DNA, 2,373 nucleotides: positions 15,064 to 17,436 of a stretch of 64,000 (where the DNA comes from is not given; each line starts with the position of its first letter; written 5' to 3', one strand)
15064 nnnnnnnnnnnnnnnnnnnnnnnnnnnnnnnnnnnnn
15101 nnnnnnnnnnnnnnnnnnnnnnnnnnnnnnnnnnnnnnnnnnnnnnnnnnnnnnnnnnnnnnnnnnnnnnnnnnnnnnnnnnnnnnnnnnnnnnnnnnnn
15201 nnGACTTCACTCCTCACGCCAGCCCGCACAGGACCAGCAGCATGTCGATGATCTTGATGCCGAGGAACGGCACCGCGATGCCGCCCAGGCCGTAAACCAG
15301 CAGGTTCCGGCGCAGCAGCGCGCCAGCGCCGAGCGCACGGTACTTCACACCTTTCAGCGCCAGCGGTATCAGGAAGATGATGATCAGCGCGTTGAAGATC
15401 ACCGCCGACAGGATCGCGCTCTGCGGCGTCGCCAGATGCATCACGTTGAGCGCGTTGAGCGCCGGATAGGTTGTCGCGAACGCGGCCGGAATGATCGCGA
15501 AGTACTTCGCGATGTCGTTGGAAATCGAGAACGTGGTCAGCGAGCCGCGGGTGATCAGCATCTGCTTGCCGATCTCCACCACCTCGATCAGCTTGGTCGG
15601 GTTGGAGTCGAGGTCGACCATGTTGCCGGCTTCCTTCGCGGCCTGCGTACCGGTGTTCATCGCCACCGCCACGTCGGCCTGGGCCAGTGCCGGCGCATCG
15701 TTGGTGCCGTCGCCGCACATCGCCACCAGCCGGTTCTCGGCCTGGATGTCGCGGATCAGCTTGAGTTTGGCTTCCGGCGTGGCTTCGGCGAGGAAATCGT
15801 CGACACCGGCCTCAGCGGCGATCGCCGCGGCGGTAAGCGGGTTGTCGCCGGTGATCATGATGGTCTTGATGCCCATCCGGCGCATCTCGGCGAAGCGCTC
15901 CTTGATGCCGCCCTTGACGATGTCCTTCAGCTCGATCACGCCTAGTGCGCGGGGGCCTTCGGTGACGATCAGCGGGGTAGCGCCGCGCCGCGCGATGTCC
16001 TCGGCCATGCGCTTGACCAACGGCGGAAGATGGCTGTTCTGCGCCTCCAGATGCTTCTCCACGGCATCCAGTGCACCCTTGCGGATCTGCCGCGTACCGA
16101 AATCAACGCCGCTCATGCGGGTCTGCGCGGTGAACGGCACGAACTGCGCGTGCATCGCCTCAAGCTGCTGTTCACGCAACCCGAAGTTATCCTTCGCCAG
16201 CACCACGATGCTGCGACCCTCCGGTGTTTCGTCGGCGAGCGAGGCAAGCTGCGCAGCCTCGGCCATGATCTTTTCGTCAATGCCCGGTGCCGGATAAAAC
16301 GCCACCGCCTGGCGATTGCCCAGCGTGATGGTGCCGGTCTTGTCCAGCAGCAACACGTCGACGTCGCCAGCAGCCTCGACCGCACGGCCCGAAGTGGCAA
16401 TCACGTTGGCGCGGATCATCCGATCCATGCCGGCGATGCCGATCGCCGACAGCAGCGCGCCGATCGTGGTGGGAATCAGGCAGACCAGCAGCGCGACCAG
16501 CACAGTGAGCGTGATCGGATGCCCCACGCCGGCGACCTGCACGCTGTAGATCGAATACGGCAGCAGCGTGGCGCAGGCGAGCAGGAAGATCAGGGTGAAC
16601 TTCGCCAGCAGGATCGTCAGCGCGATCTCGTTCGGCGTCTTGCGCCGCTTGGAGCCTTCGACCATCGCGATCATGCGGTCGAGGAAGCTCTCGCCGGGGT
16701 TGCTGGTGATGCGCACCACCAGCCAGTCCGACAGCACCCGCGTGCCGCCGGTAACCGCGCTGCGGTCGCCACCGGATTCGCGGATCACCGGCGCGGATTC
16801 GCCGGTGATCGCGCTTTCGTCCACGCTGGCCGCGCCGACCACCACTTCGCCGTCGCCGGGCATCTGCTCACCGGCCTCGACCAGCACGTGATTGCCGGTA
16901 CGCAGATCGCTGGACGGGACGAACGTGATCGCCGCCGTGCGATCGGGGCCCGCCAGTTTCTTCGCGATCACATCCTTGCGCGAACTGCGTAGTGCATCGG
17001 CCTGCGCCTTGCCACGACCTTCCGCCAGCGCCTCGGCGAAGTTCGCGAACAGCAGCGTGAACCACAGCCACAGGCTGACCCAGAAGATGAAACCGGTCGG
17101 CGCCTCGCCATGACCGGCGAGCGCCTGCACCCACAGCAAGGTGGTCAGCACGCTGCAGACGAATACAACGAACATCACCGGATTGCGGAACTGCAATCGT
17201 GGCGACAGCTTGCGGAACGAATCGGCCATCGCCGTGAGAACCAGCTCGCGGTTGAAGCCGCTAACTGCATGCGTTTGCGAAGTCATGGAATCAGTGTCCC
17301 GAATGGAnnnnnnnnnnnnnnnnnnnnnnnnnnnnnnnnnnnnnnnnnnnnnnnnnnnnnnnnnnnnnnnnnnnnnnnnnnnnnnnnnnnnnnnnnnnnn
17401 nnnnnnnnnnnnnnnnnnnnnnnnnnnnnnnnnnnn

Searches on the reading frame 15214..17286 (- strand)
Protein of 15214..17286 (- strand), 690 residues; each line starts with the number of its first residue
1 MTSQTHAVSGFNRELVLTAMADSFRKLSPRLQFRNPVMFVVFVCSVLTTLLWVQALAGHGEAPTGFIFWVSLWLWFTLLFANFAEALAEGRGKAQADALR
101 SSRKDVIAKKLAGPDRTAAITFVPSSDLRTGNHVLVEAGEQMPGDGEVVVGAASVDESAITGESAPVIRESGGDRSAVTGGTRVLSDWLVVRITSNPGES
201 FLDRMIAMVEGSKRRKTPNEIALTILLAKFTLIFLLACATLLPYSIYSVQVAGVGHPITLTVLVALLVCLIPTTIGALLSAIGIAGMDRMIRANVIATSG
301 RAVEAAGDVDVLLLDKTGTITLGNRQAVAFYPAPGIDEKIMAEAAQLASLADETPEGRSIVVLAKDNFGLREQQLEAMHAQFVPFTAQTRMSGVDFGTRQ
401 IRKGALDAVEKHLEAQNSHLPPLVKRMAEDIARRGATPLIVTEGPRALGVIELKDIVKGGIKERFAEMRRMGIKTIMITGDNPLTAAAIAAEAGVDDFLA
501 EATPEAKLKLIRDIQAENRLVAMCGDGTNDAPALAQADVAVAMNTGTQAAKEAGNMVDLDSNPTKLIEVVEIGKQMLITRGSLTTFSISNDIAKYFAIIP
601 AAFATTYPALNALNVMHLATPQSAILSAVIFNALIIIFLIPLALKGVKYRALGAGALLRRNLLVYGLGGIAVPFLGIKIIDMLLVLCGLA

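Call 60: search_protein_families(library=pfam, proteins=[window:15214-17286:-], max_evalue=0.00001)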
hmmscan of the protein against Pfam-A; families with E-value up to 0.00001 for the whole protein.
window:15214-17286:- (690 aa): 2 families
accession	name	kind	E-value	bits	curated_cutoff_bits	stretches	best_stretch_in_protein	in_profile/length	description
PF00122.25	E1-E2_ATPase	-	3.2e-29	102.2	28.1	1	122-292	17-180/181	E1-E2 ATPase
PF00702.32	Hydrolase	-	3e-25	90.2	26.4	1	309-538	1-191/191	haloacid dehalogenase-like hydrolase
